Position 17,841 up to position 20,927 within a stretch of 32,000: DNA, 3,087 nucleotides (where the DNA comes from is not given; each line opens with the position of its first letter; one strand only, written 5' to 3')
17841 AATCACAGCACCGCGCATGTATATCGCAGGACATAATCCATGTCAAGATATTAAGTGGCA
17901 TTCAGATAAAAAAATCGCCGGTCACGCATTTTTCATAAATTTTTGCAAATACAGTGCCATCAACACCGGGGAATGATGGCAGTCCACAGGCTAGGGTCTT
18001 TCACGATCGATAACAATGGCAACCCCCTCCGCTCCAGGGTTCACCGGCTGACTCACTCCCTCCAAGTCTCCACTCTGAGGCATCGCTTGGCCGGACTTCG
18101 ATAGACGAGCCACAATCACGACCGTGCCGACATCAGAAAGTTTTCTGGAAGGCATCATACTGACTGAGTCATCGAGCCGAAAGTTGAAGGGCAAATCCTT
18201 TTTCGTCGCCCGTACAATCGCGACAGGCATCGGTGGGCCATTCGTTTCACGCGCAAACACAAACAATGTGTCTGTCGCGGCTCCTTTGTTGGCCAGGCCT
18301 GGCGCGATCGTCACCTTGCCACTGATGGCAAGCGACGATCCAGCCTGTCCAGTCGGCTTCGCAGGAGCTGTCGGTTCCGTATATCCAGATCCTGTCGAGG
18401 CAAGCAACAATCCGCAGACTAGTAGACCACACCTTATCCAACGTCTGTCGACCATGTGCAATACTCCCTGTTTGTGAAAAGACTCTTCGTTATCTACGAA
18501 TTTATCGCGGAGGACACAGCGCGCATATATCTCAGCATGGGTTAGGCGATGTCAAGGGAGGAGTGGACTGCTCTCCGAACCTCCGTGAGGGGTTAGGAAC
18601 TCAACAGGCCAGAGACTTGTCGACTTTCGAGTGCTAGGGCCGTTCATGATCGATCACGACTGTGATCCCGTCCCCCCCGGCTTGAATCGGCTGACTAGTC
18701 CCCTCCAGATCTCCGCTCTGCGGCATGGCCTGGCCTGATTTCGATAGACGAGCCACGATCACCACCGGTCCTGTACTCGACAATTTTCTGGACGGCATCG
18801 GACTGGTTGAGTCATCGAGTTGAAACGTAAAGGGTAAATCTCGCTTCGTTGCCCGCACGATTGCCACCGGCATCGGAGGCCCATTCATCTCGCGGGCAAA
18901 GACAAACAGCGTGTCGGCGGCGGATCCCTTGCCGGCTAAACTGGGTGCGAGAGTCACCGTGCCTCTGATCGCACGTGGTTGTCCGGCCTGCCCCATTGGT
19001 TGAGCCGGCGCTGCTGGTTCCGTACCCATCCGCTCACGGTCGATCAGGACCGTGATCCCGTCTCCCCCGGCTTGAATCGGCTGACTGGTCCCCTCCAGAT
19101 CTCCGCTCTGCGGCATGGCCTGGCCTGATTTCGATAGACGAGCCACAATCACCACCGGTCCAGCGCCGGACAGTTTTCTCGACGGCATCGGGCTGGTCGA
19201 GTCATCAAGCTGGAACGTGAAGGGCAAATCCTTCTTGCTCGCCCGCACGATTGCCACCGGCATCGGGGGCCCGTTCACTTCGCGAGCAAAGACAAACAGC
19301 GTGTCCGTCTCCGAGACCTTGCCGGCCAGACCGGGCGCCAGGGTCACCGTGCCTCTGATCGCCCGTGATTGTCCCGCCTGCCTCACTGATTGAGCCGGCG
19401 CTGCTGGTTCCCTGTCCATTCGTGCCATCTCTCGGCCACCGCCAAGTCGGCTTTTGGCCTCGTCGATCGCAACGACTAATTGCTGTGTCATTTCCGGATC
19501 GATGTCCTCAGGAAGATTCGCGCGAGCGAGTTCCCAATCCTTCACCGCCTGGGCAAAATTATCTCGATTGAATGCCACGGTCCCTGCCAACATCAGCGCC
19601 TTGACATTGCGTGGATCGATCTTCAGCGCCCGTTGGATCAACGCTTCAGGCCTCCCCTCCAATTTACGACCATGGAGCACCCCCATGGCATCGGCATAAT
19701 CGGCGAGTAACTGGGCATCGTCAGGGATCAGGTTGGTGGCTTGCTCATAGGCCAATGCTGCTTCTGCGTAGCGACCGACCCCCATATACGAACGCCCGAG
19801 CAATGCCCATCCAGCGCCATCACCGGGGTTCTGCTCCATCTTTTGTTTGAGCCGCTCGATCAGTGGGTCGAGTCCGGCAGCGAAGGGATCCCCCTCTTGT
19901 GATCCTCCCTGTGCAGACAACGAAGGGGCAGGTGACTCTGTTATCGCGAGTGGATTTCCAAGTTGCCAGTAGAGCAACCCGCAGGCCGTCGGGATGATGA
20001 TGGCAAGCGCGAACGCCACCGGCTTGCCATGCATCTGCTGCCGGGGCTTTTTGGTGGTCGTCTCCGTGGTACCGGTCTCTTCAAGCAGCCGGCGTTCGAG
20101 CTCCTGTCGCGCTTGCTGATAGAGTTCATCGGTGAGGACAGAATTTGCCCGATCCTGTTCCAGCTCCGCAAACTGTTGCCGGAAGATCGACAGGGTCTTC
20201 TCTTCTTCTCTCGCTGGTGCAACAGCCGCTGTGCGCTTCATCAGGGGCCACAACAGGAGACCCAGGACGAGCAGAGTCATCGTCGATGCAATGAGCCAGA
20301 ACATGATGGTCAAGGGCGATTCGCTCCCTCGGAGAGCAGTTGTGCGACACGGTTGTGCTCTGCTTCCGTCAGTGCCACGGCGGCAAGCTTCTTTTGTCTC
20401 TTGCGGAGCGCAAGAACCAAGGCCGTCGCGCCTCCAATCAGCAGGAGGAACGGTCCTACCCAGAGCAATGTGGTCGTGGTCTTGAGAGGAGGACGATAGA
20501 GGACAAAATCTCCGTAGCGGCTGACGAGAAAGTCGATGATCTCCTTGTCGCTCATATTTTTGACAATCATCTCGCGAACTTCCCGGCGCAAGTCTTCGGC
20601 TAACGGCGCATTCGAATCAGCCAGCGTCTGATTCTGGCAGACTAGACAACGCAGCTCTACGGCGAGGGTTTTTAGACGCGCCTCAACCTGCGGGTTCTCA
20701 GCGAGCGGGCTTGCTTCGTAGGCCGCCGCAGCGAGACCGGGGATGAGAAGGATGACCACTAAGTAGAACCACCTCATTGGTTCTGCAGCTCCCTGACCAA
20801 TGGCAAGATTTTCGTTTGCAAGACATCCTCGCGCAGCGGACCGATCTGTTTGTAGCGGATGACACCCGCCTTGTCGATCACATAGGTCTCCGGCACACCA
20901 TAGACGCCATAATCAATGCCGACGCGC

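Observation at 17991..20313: CcmI with a recent in-frame 390-bp tandem duplication of its C-terminal domain, plus a third secreted stand-alone copy wedged between ccmI and haoA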

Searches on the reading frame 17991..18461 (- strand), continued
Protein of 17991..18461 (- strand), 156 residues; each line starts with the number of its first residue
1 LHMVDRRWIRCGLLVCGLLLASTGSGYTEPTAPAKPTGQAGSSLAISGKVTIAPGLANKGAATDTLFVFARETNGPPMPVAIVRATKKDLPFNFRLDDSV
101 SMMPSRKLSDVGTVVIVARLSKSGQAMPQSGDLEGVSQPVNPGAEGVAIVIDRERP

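Call 55: search_protein_families(library=pfam, proteins=[L057:4037-4714:+, L057:4884-5576:+, L057:5751-6170:+, L057:6723-9026:+, L057:9077-10360:+, L057:10376-11206:+, L057:11703-13169:-, L057:13166-14044:-, L057:14465-15844:+], max_evalue=0.00001)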
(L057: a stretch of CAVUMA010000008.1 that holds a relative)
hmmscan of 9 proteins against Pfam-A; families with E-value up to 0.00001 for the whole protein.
L057:4037-4714:+ (225 aa): 0 families

L057:4884-5576:+ (230 aa): 1 family
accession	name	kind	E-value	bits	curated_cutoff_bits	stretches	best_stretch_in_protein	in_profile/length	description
PF14522.11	Cytochrome_C7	-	4.2e-07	30.1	24.8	0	6-52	7-55/67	Cytochrome c7 and related cytochrome c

L057:5751-6170:+ (139 aa): 1 family
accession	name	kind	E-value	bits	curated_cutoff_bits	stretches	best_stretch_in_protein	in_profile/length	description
PF14522.11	Cytochrome_C7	-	2.4e-08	34.1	24.8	0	92-135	8-55/67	Cytochrome c7 and related cytochrome c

L057:6723-9026:+ (767 aa): 0 families

L057:9077-10360:+ (427 aa): 9 families
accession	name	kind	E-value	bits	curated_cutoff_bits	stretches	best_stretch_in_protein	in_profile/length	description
PF23892.1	Ig_CycH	-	4.1e-34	117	27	1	318-423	2-108/108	Cytochrome c-type biogenesis protein H Ig-like domain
PF23914.1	TPR_CcmH_CycH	-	5e-22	78.9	42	1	141-271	24-154/158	Cytochrome c-type biogenesis protein H TPR domain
PF13431.12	TPR_17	-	6.6e-10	38.9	24.4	0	160-186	6-32/34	Tetratricopeptide repeat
PF07719.23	TPR_2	-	4.3e-09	36.2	27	0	169-200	3-34/34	Tetratricopeptide repeat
PF13428.12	TPR_14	-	1.9e-08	34.6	23.5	0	169-209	3-43/44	Tetratricopeptide repeat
PF14559.12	TPR_19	-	2.4e-08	34.6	25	0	155-202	13-60/68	Tetratricopeptide repeat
PF00515.34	TPR_1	-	1.4e-07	31.5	27.8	0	169-200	3-34/34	Tetratricopeptide repeat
PF13432.12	TPR_16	-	2.3e-06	28.3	32.7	0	227-269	20-62/65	Tetratricopeptide repeat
PF13181.12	TPR_8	-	2.5e-06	27.6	25.7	0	170-200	4-34/34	Tetratricopeptide repeat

L057:10376-11206:+ (276 aa): 12 families
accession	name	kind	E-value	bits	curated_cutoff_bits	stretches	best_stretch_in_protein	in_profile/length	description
PF13237.11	Fer4_10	-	1.1e-11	44.9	25.5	1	52-101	1-53/53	4Fe-4S dicluster domain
PF13738.12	Pyr_redox_3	-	1.2e-11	44.8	30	1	171-223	1-53/305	Pyridine nucleotide-disulphide oxidoreductase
PF12838.12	Fer4_7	-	4.9e-11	43.4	27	1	59-104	1-52/52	4Fe-4S dicluster domain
PF12797.12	Fer4_2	-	5.4e-11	42.1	24.5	0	52-72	2-22/22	4Fe-4S binding domain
PF00037.32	Fer4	-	4.7e-09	36.1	21.1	0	85-106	3-24/24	4Fe-4S binding domain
PF12837.12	Fer4_6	-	4.8e-09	36.2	25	0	52-75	1-24/24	4Fe-4S binding domain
PF14697.11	Fer4_21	-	1.8e-08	34.8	35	1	54-107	2-59/59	4Fe-4S dicluster domain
PF12831.13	FAD_oxidored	-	3.1e-08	33.8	27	1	169-205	1-37/416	FAD dependent oxidoreductase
PF07992.20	Pyr_redox_2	-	3.2e-07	30.5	26.1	0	169-200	2-33/291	Pyridine nucleotide-disulphide oxidoreductase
PF00890.30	FAD_binding_2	-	5.5e-07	29.6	20.4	1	169-205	1-37/414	FAD binding domain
PF13450.12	NAD_binding_8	-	6.3e-07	30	21.9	1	172-213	1-42/68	NAD(P)-binding Rossmann-like domain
PF01946.23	Thi4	-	2.9e-06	27.1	26.2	1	166-206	16-57/235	Thi4 family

L057:11703-13169:- (488 aa): 1 family
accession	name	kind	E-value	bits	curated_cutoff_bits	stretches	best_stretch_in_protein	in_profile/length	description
PF18914.6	DUF5666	-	7.5e-26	90.6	27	2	115-179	1-59/60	Domain of unknown function (DUF5666)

L057:13166-14044:- (292 aa): 1 family
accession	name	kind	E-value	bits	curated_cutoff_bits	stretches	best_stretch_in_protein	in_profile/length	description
PF20112.4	DUF6502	-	6.3e-146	484.7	27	1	20-285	2-267/268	Family of unknown function (DUF6502)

L057:14465-15844:+ (459 aa): 6 families
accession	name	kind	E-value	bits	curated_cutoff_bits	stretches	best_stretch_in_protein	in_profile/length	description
PF00158.32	Sigma54_activat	-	5.3e-74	247.9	20.2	1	146-312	1-167/168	Sigma-54 interaction domain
PF00072.30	Response_reg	-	1.2e-29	103.2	30.2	1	8-117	1-110/111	Response regulator receiver domain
PF25601.1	AAA_lid_14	-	4.9e-29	100.4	27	1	318-396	1-79/87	AAA+ ATPase lid domain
PF14532.12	Sigma54_activ_2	-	3.5e-25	89.3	25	1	147-317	1-138/138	Sigma-54 interaction domain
PF02954.25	HTH_8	-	3.6e-15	55.9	22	1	411-450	2-41/42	Bacterial regulatory protein, Fis family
PF07728.20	AAA_5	-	6.7e-07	29.8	22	1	169-290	1-125/139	AAA domain (dynein-related subfamily)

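Call 67: search_protein_families(library=pfam, proteins=[L043:10696-11748:-, L043:11856-12389:-, L043:12427-12966:-, L043:13974-15830:-, L043:15974-16813:-, L043:16810-17256:-, L043:17498-18391:+, L043:18435-19544:-], max_evalue=0.00001)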
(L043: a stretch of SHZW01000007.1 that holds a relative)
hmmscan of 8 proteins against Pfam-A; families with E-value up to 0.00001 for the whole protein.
L043:10696-11748:- (350 aa): 2 families
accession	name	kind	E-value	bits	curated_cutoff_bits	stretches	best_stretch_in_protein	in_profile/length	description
PF07732.21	Cu-oxidase_3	-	1.1e-12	48.5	21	1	87-189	19-116/119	Multicopper oxidase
PF07731.20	Cu-oxidase_2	-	4.9e-09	36.5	20.4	0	80-189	21-135/137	Multicopper oxidase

L043:11856-12389:- (177 aa): 2 families
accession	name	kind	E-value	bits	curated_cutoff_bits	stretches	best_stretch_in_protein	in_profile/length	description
PF13442.11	Cytochrome_CBB3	-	1e-08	35.8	27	1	80-159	4-67/68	Cytochrome C oxidase, cbb3-type, subunit III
PF00034.26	Cytochrom_C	-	4.9e-08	34.6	21.3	1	79-159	1-85/90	Cytochrome c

L043:12427-12966:- (179 aa): 1 family
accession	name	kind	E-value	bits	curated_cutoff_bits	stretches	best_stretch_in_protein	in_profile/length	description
PF00194.26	Carb_anhydrase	-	4e-36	125.4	27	1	6-177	47-253/254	Eukaryotic-type carbonic anhydrase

L043:13974-15830:- (618 aa): 4 families
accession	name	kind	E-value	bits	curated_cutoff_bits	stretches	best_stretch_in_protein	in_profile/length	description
PF02779.29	Transket_pyr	-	9.5e-49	165.8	27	1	314-474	2-170/174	Transketolase, pyrimidine binding domain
PF00456.26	Transketolase_N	-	4.8e-46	157.7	22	1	16-267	6-268/334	Transketolase, thiamine diphosphate binding domain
PF02780.25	Transketolase_C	-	8.2e-25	87.6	25.9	1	492-609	2-123/124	Transketolase, C-terminal domain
PF00676.26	E1_dh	-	2.8e-09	36.8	22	1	123-243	104-225/300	Dehydrogenase E1 component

L043:15974-16813:- (279 aa): 1 family
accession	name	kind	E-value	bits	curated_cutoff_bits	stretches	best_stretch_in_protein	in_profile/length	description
PF01925.25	TauE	-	6.2e-23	82.1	32.6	1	9-233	2-232/237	Sulfite exporter TauE/SafE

L043:16810-17256:- (148 aa): 1 family
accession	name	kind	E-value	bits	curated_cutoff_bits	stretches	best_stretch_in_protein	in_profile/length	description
PF02082.26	Rrf2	-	3.8e-37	127.8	30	1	6-140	2-130/132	Iron-dependent Transcriptional regulator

L043:17498-18391:+ (297 aa): 1 family
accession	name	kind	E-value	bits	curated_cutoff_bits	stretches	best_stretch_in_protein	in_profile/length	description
PF02091.20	tRNA-synt_2e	-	6.3e-147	488.6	27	1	3-280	1-278/278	Glycyl-tRNA synthetase alpha subunit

L043:18435-19544:- (369 aa): 0 families

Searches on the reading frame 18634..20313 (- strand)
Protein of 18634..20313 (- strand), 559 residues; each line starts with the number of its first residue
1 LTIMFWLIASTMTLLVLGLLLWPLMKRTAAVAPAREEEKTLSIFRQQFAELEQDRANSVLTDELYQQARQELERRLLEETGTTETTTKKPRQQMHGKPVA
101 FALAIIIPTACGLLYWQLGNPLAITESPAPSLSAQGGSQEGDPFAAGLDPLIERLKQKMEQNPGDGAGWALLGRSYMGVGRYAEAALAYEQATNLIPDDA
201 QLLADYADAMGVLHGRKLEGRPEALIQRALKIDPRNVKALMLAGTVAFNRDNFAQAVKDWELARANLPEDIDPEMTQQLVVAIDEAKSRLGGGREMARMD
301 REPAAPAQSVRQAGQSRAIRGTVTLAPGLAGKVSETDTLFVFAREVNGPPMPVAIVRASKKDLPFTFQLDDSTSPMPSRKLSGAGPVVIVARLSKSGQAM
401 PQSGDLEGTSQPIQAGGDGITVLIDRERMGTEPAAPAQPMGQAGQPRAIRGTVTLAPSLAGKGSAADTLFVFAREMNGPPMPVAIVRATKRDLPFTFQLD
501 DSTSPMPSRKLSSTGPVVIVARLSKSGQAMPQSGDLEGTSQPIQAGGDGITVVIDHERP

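Call 4: search_protein_families(library=pfam, proteins=[window:18634-20313:-], max_evalue=0.01)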
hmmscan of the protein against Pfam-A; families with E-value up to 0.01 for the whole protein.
window:18634-20313:- (559 aa): 11 families
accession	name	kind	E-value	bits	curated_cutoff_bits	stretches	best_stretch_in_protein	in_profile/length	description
PF23892.1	Ig_CycH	-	3.9e-70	232.9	27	2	319-425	1-108/108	Cytochrome c-type biogenesis protein H Ig-like domain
PF23914.1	TPR_CcmH_CycH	-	2.2e-21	76.8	42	1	132-270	15-154/158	Cytochrome c-type biogenesis protein H TPR domain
PF07719.23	TPR_2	-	1.1e-07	31.9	27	1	168-199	3-34/34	Tetratricopeptide repeat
PF13431.12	TPR_17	-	1.5e-06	28.5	24.4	0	225-257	1-33/34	Tetratricopeptide repeat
PF14559.12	TPR_19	-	2.5e-06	28.1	25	1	152-202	11-61/68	Tetratricopeptide repeat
PF00515.34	TPR_1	-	8e-06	25.9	27.8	0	168-199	3-34/34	Tetratricopeptide repeat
PF13181.12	TPR_8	-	8.1e-05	22.9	25.7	1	169-199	4-34/34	Tetratricopeptide repeat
PF13414.12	TPR_11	-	0.0001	22.3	26.8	0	173-203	1-31/42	TPR repeat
PF13432.12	TPR_16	-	0.00084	20.2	32.7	0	224-263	18-56/65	Tetratricopeptide repeat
PF13428.12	TPR_14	-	0.00097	20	23.5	1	168-208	3-43/44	Tetratricopeptide repeat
PF13176.12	TPR_7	-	0.0032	17.9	27.9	0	169-199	2-34/36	Tetratricopeptide repeat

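Call 5: search_protein_families(library=ncbifam, proteins=[window:18634-20313:-], max_evalue=0.01)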
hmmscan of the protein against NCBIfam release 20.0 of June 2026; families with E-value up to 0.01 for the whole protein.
window:18634-20313:- (559 aa): 6 families
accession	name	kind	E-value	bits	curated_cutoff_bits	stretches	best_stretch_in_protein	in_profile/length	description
TIGR03142.1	cytochro_ccmI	equivalog_domain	9.9e-30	103.3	29.3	1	4-121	1-117/118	c-type cytochrome biogenesis protein CcmI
NF007692.0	PRK10370.1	equivalog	2.7e-17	63.1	306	1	152-262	67-177/206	heme lyase NrfEFG subunit NrfG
TIGR02917.1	PEP_TPR_lipo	equivalog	1.9e-09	36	312.2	1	151-278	109-234/899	XrtA/PEP-CTERM system TPR-repeat protein PrsT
NF008757.0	PRK11788.1-5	equivalog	0.00056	19.2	363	1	221-287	198-263/388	lipopolysaccharide assembly protein LapB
TIGR02521.1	type_IV_pilW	equivalog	0.00093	18.8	154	0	153-206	52-105/234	type IV pilus biogenesis/stability protein PilW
NF040959.1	MamA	equivalog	0.0025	17.3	200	0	152-263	57-165/204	magnetosome protein MamA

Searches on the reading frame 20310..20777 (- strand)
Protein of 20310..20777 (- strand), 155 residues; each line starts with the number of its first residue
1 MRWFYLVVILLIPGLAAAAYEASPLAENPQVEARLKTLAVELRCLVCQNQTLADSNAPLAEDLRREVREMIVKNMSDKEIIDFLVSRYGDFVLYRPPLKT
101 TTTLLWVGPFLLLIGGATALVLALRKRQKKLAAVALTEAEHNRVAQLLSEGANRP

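Call 4: search_protein_families(library=pfam, proteins=[window:20310-20777:-], max_evalue=0.01)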
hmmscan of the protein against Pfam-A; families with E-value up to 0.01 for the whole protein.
window:20310-20777:- (155 aa): 1 family
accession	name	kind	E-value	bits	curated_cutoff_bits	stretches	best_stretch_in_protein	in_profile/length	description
PF03918.19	CcmH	-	6e-52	175.2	25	1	8-148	3-143/143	Cytochrome C biogenesis protein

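Call 5: search_protein_families(library=ncbifam, proteins=[window:20310-20777:-], max_evalue=0.01)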
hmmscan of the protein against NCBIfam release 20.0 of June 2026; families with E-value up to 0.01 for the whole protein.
window:20310-20777:- (155 aa): 1 family
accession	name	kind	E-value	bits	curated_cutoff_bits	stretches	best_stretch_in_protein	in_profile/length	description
TIGR03147.1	cyt_nit_nrfF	exception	7.6e-31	106.4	159.2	1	25-124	24-123/126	heme lyase NrfEFG subunit NrfF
